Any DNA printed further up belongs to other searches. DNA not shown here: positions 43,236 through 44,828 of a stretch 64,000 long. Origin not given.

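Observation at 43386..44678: A calcineurin-like metallophosphoesterase is encoded in the middle of the fiber/baseplate gene cluster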

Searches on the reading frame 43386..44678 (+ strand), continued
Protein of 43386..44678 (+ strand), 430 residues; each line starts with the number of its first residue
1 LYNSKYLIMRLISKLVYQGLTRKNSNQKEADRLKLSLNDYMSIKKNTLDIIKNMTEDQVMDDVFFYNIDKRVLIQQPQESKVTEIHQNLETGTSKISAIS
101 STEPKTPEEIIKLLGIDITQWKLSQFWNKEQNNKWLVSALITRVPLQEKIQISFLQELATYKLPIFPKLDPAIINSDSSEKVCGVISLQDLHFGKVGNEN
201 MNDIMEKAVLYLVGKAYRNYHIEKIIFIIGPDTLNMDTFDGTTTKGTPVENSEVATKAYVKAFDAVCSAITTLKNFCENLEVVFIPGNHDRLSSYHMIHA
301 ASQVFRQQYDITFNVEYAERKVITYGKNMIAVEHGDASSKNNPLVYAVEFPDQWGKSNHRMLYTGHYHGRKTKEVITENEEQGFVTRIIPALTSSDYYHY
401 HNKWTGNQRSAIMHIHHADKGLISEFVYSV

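Call 40: search_dna_similar(query=window:43410-44678:+, collection=phages, mode=protein, max_rows=60, rows=spread)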
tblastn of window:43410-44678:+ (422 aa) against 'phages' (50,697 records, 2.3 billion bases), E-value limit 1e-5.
Records with a match: 845; places in all: 845; records where one place covers at least 80% of the query: 13.
Best place of each record, by identity: <60% 845.
By first word of the organism name: Klebsiella 391; Escherichia 215; Flavobacterium 28; Shigella 28; Rhodobacter 23; Lactobacillus 22; Salmonella 22; Citrobacter 15; Campylobacter 13; Streptococcus 8; and 32 more.
By host as written in the record: Klebsiella pneumoniae 190; - 102; Escherichia coli 43; Escherichia coli DSM 12242 43; Escherichia coli K-12 MG1655 29; Rhodobacter capsulatus YW1 23; Flavobacterium sp. LMO9 15; Escherichia coli K-12 15; and 203 more.
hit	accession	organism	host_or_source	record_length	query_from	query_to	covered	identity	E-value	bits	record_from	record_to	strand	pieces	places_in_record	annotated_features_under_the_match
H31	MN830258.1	Lactobacillus phage JNU_P9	Lactobacillus paracasei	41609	4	397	93%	27.2%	5e-22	104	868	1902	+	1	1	hypothetical protein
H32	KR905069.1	Lactobacillus phage iLp84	Lactobacillus paracasei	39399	98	397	71%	28.7%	7e-22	104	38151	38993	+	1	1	GcrA cell cycle regulator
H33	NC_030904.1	Bacillus phage vB_BhaS-171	Bacillus halmapalus DSM 29712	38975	66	414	83%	24.1%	7e-20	98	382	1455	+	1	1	DNA repair exonuclease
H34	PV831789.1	Aeromonas phage AS1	Aeromonas salmonicida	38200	95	419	77%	25.1%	3e-12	75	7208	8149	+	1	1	hypothetical protein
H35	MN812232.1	Flavobacterium phage vB_FspS_snork6-2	Flavobacterium sp. LMO6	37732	118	420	72%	26.3%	3e-22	105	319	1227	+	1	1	hypothetical protein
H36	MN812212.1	Flavobacterium phage vB_FspS_lillamy9-1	Flavobacterium sp. LMO9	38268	118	420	72%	25.9%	4e-22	105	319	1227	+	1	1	hypothetical protein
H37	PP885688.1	Tunturiibacter phage Tunturi_5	Tunturiibacter psychrotolerans X4BP1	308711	94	422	78%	22.7%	1e-10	69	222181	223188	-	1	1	DNA repair exonuclease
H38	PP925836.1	Escherichia phage MagusPhagus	Escherichia coli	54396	131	420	69%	24.2%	2e-7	59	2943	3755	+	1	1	DNA repair exonuclease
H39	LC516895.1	Escherichia phage vB_EcoS-DELF2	Escherichia coli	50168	119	420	72%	22.7%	2e-7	59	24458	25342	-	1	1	hypothetical protein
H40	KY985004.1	Escherichia phage vB_EcoS_SH2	Escherichia coli MC1061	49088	119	420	72%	22.7%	1e-6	57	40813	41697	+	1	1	40573..41724: hypothetical protein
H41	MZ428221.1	Klebsiella phage vB_KpnS-VAC2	Klebsiella pneumoniae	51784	120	420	71%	22.6%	3e-9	65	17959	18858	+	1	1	putative phosphoesterase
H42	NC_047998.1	Shigella phage Sfin-1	Shigella sp. SF11_50403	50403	119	420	72%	22.4%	3e-7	59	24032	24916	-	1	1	DNA repair exonuclease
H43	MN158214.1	Escherichia phage BEBK14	Escherichia coli K514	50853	119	420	72%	22.2%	2e-9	66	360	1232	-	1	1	hypothetical protein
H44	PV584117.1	Escherichia phage XJA18-XJ-2024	Escherichia coli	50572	119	420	72%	22.1%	6e-7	58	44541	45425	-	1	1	hypothetical protein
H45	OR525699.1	Escherichia phage vB-Eco-KMB46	Escherichia coli KMB575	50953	119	420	72%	22.0%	7e-9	64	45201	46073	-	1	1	putative phosphoesterase protein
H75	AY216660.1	Escherichia phage T1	-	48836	138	419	67%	22.2%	2e-8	63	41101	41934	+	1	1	exonuclease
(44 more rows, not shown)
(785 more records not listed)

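Call 41: get_annotated_region(hit=H75, flank=5000)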
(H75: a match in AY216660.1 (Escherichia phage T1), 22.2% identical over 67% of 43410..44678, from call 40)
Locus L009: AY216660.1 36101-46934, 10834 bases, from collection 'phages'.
description: Escherichia phage T1, complete genome.
organism: Escherichia phage T1 (NCBI taxid 2492962)
taxonomy: Viruses; Duplodnaviria; Heunggongvirae; Uroviricota; Caudoviricetes; Drexlerviridae; Tunavirinae; Tunavirus; Tunavirus T1
host: -; source: -; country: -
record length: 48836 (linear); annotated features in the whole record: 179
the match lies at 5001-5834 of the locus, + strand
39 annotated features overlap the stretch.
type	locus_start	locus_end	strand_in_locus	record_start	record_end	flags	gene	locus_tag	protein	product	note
CDS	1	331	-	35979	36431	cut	-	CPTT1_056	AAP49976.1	transcriptional regulator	HHPred predicted structural similarity at 97% probability to phage P22 repression protein C2 Protein Data Bank entry ...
regulatory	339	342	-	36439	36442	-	-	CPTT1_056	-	ribosome_binding_site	-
regulatory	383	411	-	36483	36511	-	-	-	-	promoter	promoter, RpoD-independent; Predicted by PePPER's Prokaryote Promoter Prediction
regulatory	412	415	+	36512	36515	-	-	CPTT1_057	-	ribosome_binding_site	-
CDS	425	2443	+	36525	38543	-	-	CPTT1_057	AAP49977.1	DNA helicase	Orf no. 22 see PMID: 14972552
regulatory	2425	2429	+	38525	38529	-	-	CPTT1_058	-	ribosome_binding_site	-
CDS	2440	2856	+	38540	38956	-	-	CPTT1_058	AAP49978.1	Holliday junction resolvase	HHPred predicted structural similarity at 97% probability to B. subtilis recombination protein U/resolvase Protein Data ...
regulatory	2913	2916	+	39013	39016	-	-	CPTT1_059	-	ribosome_binding_site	-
CDS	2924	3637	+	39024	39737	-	-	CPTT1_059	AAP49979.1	DNA adenine methyltransferase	Orf no. 20 see PMID: 14972552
regulatory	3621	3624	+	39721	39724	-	-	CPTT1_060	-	ribosome_binding_site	-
CDS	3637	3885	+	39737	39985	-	-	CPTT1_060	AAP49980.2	hypothetical protein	alternative start codon to Orf no. 19 see PMID: 14972552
regulatory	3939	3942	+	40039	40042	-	-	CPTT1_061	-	ribosome_binding_site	-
CDS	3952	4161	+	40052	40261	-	-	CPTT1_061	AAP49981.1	hypothetical protein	Orf no. 18 see PMID: 14972552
regulatory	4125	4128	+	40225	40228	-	-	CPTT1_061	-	ribosome_binding_site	-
CDS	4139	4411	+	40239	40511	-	-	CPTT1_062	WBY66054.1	hypothetical protein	-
CDS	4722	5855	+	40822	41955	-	-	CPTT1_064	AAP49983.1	exonuclease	HHPred predicted structural similarity at 99% probability to E. coli exonuclease SbcD Protein Data Bank entry 4LTY over ...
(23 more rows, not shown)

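Call 42: get_annotated_region(hit=H36, flank=5000)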
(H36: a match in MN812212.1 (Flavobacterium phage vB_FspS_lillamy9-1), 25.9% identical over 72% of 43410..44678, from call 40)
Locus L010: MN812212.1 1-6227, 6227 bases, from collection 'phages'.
description: Flavobacterium phage vB_FspS_lillamy9-1, complete genome.
organism: Flavobacterium phage vB_FspS_lillamy9-1 (NCBI taxid 2686251)
taxonomy: Viruses; Duplodnaviria; Heunggongvirae; Uroviricota; Caudoviricetes; Lillamyvirus; Lillamyvirus lillamy
host: Flavobacterium sp. LMO9; source: -; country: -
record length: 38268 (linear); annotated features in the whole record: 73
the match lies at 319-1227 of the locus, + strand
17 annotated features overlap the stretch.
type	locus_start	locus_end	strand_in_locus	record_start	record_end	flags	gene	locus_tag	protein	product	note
CDS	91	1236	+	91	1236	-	-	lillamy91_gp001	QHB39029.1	hypothetical protein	annotation based on sequence similarity to NCBI RLD25781.1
CDS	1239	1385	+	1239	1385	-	-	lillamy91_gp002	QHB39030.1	hypothetical protein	-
CDS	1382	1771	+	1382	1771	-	-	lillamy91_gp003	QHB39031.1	hypothetical protein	-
CDS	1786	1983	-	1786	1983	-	-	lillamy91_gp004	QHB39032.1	hypothetical protein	-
CDS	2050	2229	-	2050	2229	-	-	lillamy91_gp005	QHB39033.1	hypothetical protein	-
CDS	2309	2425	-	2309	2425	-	-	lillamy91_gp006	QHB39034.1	hypothetical protein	-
CDS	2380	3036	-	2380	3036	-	-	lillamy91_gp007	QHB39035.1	DNA methyltransferase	annotation based on sequence similarity to NCBI YP_008241745.1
CDS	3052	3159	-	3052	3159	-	-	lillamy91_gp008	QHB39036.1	hypothetical protein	-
CDS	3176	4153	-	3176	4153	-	-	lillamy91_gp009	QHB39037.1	DNA methyltransferase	annotation based on sequence similarity to NCBI QDP50417.1 and Pfam PF01555.17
CDS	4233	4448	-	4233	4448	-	-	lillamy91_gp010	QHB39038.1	hypothetical protein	annotation based on sequence similarity to NCBI RZL47071.1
CDS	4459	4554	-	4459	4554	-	-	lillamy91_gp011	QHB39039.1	hypothetical protein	-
CDS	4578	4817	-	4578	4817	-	-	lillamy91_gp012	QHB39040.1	hypothetical protein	-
CDS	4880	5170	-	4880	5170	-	-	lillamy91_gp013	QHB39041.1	helix-turn-helix transcriptional regulator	annotation based on sequence similarity to NCBI WP_076451368.1 and Pfam PF01381.21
CDS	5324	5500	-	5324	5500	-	-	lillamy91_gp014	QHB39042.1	hypothetical protein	-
CDS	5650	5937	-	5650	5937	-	-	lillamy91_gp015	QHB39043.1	hypothetical protein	annotation based on sequence similarity to NCBI PCI28436.1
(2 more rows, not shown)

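Call 46: get_annotated_region(hit=H33, flank=4000)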
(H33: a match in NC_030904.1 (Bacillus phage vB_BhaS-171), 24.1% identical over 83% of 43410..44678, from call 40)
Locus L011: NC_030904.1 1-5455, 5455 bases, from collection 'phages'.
description: Bacillus phage vB_BhaS-171, complete genome.
organism: Bacillus phage vB_BhaS-171 (NCBI taxid 1775140)
taxonomy: Viruses; Duplodnaviria; Heunggongvirae; Uroviricota; Caudoviricetes
host: Bacillus halmapalus DSM 29712; source: Lake Elmenteita; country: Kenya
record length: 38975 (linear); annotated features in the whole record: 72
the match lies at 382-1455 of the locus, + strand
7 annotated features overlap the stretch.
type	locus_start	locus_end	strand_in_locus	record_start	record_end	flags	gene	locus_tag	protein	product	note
CDS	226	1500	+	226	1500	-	-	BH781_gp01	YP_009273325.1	DNA repair exonuclease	similar to gp163 [Sphingomonas phage PAU]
CDS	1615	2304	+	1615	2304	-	-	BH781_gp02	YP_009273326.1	HNH endonuclease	similar to Clostridium phage phiCP26F F431_gp06 and hypothetical protein 39-O_gp07 [Clostridium phage phiCP39-O]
CDS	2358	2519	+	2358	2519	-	-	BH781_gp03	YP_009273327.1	hypothetical protein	-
CDS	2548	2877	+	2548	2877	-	-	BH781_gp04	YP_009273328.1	HNH endonuclease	similar to putative HNH homing endonuclease [Listeria phage LP-101]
CDS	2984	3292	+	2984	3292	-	-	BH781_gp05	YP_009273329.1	terminase small subunit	putative phage terminase, small subunit, P27 family; similar to gp1 [Listeria phage B025]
CDS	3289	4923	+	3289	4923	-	-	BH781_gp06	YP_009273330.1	terminase large subunit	similar to phage terminase large subunit [Paenibacillus sp. JCM 10914] and putative terminase large subunit [Listeria ...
CDS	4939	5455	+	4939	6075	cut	-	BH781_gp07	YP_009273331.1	portal protein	portal protein, HK97 family; similar to ORF011 [Staphylococcus phage 2638A], HK97 family phage portal protein [Bacillus ...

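Call 47: get_annotated_region(hit=H23, flank=4000)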
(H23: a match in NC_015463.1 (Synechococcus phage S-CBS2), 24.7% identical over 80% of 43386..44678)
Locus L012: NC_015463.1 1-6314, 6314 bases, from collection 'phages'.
description: Synechococcus phage S-CBS2, complete genome.
organism: Synechococcus phage S-CBS2 (NCBI taxid 753084)
taxonomy: Viruses; Duplodnaviria; Heunggongvirae; Uroviricota; Caudoviricetes
host: Synechococcus sp. CB0204; source: surface water in Chesapeake Bay stn. 804; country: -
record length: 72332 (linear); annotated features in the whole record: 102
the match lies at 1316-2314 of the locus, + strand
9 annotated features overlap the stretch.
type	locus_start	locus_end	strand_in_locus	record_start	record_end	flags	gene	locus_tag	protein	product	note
CDS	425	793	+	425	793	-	-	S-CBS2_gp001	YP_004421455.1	hypothetical protein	-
CDS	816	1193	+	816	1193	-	-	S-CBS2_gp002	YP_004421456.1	hypothetical protein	-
CDS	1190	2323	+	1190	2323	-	-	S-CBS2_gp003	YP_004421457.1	DNA repair exonuclease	-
CDS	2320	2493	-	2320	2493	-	-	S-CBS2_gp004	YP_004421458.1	hypothetical protein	-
CDS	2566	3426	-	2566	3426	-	dcm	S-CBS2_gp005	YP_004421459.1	DNA methyltransferase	-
CDS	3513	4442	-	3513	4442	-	-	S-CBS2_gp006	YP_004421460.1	hypothetical protein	-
CDS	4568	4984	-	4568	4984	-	-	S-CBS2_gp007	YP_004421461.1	hypothetical protein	-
CDS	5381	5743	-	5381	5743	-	uvrC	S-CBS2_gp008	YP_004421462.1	excinuclease ABC subunit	-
CDS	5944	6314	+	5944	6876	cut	-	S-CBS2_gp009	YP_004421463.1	hypothetical protein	-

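Call 50: search_protein_families(library=pfam, alignment_id=A2, max_evalue=0.01)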
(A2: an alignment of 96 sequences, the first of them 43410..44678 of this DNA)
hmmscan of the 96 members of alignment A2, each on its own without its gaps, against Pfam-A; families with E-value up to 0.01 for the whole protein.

A. member 1, window:43410-44678:+ (422 aa): 1 family
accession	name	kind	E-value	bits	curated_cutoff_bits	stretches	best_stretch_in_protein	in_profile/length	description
PF12850.12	Metallophos_2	-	0.00044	20.7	27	1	260-366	37-123/154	Calcineurin-like phosphoesterase superfamily domain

B. families by the number of members that match (of 96 scanned): 21 families
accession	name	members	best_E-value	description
PF00149.33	Metallophos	30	5.2e-07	Calcineurin-like phosphoesterase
PF12850.12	Metallophos_2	17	5.8e-05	Calcineurin-like phosphoesterase superfamily domain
PF02954.25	HTH_8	2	9.6e-07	Bacterial regulatory protein, Fis family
PF13384.12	HTH_23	2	6.3e-05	Homeodomain-like domain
PF13556.12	HTH_30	2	0.00014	PucR C-terminal helix-turn-helix domain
PF04042.21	DNA_pol_E_B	2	0.0021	DNA polymerase alpha/epsilon subunit B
PF13518.12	HTH_28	1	4.7e-05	Helix-turn-helix domain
PF01022.26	HTH_5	1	0.00023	Bacterial regulatory protein, arsR family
PF01710.22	HTH_Tnp_IS630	1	0.0005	Transposase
PF13551.12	HTH_29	1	0.00085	Winged helix-turn helix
PF08281.18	Sigma70_r4_2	1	0.0013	Sigma-70, region 4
PF00249.37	Myb_DNA-binding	1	0.0017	Myb-like DNA-binding domain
PF00126.33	HTH_1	1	0.0022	Bacterial regulatory helix-turn-helix protein, lysR family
PF06925.17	MGDG_synth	1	0.0024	Monogalactosyldiacylglycerol (MGDG) synthase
PF12728.13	HTH_17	1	0.0037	Helix-turn-helix domain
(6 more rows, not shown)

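Call 52: find_related_loci(query=A1, collection=viral_contigs, flank=10000)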
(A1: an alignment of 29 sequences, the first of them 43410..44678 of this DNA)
Query A1 (422 aa) in viral_contigs; peptide patterns used: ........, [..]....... (x = any residue, [..] = any of these).
335 stretches matched a pattern; 313 encode a relative of the query (tblastn E <= 1e-3); the best 80 are kept; 80 distinct loci.
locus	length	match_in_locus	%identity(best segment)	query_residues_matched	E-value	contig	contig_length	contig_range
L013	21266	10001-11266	81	1-422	0e+0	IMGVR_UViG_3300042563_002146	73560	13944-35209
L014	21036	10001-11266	81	1-422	0e+0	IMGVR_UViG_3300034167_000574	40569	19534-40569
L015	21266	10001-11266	81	1-422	0e+0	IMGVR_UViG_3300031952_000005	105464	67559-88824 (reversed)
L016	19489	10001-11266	77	1-422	0e+0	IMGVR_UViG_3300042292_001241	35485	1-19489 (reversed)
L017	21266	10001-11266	77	1-422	0e+0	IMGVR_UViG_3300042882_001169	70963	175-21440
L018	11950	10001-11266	74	1-422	0e+0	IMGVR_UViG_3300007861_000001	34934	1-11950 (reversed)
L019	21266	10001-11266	74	1-422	0e+0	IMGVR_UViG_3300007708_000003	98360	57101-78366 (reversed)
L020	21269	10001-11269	75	1-422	0e+0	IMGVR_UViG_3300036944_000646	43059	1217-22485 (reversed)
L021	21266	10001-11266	74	1-422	0e+0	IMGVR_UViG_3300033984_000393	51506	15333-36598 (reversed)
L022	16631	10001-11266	73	1-422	0e+0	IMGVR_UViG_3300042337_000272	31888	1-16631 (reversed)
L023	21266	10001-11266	76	1-422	0e+0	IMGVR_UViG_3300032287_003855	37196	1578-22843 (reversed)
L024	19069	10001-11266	73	1-422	0e+0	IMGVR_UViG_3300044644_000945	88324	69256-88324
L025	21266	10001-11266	74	1-422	0e+0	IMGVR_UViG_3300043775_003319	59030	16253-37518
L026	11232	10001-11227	76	1-408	0e+0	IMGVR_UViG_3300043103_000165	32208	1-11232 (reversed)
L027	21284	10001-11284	71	4-422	0e+0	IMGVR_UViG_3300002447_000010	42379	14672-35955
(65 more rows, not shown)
